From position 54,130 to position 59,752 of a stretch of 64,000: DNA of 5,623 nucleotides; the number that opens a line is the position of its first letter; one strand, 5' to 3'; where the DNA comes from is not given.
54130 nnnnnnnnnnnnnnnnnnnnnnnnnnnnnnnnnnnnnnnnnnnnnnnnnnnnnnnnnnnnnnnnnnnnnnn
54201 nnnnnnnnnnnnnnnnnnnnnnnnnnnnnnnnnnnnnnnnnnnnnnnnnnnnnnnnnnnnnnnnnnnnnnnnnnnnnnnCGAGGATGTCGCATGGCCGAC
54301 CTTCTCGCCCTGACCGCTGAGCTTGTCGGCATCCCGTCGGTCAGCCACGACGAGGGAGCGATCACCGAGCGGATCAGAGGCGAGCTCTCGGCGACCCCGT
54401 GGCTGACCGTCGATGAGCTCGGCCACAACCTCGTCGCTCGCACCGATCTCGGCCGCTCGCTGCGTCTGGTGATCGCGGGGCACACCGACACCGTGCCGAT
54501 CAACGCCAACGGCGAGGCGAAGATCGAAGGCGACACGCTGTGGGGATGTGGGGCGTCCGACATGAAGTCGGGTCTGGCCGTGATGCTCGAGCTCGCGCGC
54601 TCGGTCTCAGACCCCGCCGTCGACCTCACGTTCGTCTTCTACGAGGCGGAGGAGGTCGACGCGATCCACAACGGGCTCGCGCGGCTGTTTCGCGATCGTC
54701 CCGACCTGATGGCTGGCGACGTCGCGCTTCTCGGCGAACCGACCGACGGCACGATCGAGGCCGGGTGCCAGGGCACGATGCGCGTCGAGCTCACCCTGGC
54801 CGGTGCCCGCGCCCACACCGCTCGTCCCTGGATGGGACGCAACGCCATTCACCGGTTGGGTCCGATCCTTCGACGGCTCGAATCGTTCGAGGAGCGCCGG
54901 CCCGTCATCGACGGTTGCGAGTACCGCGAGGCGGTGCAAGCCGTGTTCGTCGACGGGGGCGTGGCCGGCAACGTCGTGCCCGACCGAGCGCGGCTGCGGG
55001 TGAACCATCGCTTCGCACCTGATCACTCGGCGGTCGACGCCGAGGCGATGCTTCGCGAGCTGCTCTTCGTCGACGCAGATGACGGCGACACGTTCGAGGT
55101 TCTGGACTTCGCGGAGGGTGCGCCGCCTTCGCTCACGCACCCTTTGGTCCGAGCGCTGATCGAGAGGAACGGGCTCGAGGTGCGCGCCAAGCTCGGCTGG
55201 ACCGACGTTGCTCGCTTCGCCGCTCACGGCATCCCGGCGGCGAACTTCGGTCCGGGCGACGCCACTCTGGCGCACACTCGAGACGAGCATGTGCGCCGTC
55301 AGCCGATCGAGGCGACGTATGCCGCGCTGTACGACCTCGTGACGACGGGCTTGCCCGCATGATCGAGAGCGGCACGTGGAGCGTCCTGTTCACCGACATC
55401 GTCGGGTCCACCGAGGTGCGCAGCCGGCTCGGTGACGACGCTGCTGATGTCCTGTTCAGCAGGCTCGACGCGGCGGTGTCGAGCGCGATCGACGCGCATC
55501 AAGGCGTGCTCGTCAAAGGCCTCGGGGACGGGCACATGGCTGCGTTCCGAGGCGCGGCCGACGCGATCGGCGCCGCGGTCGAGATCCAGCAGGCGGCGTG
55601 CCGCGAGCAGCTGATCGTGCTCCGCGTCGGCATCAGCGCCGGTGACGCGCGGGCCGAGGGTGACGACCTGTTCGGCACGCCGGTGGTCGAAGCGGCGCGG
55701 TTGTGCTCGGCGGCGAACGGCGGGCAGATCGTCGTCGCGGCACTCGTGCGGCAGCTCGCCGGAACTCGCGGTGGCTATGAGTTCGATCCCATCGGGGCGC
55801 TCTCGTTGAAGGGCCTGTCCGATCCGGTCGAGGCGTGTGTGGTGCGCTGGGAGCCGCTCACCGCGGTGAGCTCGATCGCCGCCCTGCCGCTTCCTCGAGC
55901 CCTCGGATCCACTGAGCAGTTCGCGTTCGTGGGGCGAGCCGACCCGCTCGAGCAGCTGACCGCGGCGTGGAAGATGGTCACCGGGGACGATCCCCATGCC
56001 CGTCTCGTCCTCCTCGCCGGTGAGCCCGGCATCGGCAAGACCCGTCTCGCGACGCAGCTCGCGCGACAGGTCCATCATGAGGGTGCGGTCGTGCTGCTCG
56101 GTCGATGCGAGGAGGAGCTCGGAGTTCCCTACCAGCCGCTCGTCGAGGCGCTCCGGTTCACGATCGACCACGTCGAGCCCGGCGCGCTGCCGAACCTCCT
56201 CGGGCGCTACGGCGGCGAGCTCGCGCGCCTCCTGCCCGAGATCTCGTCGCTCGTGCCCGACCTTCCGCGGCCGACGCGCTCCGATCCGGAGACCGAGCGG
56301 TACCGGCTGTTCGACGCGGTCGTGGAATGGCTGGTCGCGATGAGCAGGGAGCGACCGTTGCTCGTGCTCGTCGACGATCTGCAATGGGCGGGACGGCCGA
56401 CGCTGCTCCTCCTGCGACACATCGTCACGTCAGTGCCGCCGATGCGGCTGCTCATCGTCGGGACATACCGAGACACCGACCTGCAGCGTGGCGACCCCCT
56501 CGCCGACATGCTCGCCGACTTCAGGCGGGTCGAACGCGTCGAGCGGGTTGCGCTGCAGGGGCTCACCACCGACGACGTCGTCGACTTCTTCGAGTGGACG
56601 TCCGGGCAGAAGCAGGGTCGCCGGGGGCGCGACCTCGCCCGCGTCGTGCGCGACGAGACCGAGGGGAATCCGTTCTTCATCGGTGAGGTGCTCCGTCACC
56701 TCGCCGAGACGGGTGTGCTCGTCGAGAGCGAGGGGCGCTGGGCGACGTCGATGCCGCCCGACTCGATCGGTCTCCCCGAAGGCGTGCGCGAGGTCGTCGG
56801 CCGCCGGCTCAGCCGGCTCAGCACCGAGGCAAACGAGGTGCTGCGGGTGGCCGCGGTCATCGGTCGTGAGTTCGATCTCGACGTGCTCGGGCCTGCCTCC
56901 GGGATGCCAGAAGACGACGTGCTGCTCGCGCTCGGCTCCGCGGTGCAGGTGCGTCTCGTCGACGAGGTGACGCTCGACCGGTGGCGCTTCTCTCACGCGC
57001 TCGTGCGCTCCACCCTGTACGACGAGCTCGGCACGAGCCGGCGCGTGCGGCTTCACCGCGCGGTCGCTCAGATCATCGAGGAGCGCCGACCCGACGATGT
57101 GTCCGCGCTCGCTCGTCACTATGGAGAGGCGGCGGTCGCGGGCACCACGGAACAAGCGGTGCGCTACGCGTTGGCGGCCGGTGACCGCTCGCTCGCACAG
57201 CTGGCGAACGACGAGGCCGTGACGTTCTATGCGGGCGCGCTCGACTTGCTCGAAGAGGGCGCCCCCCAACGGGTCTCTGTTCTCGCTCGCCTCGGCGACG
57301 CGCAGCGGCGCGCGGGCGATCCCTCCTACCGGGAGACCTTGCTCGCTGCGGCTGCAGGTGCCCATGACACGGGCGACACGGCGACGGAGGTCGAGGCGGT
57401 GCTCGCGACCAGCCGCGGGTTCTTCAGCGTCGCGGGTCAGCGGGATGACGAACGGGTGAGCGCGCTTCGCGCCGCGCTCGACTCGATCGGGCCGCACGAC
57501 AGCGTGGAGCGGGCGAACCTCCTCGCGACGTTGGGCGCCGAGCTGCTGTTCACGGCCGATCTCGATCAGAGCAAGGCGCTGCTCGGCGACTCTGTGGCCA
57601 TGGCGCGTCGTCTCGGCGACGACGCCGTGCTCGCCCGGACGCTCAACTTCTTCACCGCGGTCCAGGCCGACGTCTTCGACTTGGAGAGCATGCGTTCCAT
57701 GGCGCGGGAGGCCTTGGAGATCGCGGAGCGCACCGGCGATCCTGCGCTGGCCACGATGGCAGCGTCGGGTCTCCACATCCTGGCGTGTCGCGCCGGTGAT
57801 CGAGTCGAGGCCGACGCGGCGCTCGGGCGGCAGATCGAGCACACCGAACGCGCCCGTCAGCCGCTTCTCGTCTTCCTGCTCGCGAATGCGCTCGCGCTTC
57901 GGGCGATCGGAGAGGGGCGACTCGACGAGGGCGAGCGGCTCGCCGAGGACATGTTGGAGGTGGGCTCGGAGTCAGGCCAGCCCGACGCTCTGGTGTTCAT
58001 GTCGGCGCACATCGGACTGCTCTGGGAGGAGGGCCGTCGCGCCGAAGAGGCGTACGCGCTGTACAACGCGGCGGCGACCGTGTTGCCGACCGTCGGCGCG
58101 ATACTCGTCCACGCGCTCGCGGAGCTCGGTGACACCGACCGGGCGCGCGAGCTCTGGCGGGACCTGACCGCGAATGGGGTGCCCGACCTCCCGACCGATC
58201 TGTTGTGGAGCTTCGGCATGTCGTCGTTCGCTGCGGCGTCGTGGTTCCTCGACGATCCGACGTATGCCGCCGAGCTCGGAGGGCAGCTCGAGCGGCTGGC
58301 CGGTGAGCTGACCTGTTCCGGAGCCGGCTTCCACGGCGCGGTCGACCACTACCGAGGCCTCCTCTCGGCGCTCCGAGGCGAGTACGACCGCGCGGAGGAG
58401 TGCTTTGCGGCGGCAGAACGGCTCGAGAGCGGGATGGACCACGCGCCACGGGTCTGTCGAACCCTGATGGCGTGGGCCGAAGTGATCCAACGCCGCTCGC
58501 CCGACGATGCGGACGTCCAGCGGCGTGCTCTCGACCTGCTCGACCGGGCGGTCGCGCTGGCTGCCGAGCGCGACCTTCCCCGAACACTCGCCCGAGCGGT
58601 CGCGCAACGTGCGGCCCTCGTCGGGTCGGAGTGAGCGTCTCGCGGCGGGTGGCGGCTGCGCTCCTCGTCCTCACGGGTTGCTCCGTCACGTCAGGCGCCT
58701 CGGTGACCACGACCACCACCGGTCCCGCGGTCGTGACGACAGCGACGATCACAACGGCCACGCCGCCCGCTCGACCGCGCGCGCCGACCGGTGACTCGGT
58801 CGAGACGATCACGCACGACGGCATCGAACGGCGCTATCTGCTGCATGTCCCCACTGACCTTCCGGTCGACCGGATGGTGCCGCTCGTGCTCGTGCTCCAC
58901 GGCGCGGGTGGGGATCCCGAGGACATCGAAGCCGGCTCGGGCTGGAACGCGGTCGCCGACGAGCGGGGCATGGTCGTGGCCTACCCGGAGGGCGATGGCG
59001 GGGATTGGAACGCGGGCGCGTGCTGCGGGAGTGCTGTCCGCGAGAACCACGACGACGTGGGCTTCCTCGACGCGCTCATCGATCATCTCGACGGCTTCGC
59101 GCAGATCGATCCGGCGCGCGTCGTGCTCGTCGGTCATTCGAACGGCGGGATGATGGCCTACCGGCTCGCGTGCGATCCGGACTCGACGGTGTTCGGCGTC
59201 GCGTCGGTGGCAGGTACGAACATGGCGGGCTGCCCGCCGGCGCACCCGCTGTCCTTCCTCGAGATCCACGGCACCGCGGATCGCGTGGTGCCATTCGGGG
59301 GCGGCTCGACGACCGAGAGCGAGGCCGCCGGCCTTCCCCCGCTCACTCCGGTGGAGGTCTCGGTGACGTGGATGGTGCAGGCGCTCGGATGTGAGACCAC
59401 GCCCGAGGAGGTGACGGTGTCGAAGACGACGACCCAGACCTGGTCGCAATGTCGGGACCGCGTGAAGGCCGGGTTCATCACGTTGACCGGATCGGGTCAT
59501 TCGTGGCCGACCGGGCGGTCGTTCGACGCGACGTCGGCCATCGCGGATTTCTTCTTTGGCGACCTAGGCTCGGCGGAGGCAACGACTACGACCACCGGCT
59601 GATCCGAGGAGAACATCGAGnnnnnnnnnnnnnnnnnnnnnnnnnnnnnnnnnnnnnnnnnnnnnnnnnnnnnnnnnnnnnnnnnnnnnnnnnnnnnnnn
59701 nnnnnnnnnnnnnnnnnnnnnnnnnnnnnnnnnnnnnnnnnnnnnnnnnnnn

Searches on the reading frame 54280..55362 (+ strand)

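Call 25: search_protein_families(library=pfam, proteins=[window:54280-55362:+], max_evalue=0.001)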
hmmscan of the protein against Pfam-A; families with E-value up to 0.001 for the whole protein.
window:54280-55362:+ (360 aa): 3 families
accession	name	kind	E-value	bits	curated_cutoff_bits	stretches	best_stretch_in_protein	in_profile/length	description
PF01546.33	Peptidase_M20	-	1.4e-22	81.1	24.6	1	65-354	2-204/206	Peptidase family M20/M25/M40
PF07687.19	M20_dimer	-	1e-11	45.2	21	1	164-262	4-99/107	Peptidase dimerisation domain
PF04389.22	Peptidase_M28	-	8.5e-11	42.4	21.3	1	50-126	1-68/193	Peptidase family M28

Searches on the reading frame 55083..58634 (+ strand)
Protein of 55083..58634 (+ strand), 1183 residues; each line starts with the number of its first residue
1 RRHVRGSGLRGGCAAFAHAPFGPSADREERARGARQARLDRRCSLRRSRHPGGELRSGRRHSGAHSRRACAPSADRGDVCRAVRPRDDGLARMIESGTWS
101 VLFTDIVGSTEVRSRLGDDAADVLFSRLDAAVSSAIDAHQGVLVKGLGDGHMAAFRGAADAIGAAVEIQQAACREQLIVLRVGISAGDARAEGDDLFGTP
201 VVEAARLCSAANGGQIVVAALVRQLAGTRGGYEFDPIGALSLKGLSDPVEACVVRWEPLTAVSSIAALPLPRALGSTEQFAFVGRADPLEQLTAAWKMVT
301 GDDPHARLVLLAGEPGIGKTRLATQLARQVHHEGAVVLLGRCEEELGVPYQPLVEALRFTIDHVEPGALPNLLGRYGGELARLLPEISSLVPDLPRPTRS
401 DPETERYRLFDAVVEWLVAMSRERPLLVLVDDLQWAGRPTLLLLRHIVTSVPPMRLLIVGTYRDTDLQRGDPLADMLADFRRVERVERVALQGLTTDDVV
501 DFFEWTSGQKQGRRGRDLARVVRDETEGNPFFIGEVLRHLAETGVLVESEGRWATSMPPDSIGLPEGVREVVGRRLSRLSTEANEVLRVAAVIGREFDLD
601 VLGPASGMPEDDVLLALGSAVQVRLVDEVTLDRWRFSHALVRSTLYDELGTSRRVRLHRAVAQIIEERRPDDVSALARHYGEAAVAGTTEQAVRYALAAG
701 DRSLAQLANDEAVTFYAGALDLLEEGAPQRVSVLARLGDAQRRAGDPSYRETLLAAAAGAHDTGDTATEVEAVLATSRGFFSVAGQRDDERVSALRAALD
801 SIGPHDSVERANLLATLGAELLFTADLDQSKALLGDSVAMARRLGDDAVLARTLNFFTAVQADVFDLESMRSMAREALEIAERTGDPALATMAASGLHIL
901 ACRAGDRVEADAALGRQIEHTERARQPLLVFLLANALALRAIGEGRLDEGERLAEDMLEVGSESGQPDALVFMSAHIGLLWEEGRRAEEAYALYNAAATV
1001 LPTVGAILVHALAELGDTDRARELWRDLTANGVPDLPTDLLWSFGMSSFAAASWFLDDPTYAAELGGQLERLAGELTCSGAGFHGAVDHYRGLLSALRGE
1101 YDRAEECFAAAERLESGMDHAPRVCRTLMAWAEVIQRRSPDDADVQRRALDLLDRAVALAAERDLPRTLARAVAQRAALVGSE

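Call 25: search_protein_families(library=pfam, proteins=[window:55083-58634:+], max_evalue=0.001)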
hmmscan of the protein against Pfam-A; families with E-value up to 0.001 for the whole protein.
window:55083-58634:+ (1183 aa): 6 families
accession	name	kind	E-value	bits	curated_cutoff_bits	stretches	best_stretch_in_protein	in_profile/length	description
PF13191.12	AAA_16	-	1e-26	94.9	32.6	1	282-459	2-167/167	AAA ATPase domain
PF00211.25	Guanylate_cyc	-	1.1e-08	35.3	21.9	1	98-244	8-172/183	Adenylate and Guanylate cyclase catalytic domain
PF13401.12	AAA_22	-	7.8e-07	29.9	27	1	305-462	4-124/130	AAA domain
PF20720.3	nSTAND3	-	9.6e-05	22.6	27.2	1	307-335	18-46/155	Novel STAND NTPase 3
PF13481.12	AAA_25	-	0.00042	20.4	27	0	301-341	28-67/195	AAA domain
PF05729.18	NACHT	-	0.00075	19.8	26.7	0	307-332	1-26/167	NACHT domain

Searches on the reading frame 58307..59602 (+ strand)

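Call 25: search_protein_families(library=pfam, proteins=[window:58307-59602:+], max_evalue=0.001)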
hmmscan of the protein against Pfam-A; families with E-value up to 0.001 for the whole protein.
window:58307-59602:+ (431 aa): 5 families
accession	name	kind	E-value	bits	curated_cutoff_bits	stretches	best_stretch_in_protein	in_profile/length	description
PF00326.27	Peptidase_S9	-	5.6e-06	26.4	22.6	1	216-299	9-94/213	Prolyl oligopeptidase family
PF02230.22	Abhydrolase_2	-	8.3e-05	23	23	1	263-337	101-179/217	Phospholipase/Carboxylesterase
PF10503.15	Esterase_PHB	-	0.0001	22.1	23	1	177-295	3-122/219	Esterase PHB depolymerase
PF00756.26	Esterase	-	0.00012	22.4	22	1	175-300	8-145/251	Putative esterase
PF12697.13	Abhydrolase_6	-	0.00015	23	26.3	1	194-330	1-117/217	Alpha/beta hydrolase family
